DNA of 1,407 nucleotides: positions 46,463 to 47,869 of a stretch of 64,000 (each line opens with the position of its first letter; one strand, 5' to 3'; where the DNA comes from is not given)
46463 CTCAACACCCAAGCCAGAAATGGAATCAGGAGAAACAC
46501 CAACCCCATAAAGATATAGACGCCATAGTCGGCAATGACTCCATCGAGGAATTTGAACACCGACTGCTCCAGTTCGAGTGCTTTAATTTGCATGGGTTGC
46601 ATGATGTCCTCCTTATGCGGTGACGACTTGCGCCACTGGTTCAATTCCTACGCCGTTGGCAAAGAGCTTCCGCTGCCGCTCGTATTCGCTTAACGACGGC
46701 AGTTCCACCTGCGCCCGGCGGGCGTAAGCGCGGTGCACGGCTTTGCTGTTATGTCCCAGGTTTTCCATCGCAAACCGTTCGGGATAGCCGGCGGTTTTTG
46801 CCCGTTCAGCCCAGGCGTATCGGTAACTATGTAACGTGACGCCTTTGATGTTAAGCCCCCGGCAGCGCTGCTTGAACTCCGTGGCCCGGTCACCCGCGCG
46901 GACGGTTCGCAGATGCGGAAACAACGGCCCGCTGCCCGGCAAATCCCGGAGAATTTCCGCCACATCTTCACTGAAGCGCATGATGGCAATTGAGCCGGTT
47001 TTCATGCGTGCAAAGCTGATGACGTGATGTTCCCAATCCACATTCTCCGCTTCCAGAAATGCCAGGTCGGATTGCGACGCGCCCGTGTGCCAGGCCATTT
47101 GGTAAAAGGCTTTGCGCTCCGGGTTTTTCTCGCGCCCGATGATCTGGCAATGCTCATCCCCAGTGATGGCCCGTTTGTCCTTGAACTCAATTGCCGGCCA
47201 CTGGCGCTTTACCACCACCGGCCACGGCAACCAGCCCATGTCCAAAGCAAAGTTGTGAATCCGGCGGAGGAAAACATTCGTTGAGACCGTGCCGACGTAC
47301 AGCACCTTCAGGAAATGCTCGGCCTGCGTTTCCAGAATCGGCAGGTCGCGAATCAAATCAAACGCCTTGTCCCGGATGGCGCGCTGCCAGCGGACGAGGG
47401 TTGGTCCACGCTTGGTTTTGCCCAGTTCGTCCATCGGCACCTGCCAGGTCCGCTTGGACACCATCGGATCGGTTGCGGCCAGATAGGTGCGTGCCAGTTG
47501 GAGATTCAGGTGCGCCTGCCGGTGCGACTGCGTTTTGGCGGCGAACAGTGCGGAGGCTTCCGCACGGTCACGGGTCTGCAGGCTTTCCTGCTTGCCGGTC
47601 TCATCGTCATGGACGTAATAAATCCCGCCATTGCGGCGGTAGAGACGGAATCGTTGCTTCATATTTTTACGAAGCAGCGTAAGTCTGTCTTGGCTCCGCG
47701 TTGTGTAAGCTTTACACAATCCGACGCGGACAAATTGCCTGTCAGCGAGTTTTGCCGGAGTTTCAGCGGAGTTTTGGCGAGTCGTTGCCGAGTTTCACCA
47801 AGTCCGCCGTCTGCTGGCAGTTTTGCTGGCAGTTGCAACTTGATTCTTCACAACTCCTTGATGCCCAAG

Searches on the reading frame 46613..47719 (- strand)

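Call 45: search_protein_families(library=pfam, proteins=[window:46613-47719:-], max_evalue=0.00001)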
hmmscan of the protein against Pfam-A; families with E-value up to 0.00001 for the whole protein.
window:46613-47719:- (368 aa): 1 family
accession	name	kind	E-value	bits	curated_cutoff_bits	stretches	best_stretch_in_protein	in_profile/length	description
PF00589.27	Phage_integrase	-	4.6e-10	40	27.1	1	200-336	22-169/172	Phage integrase family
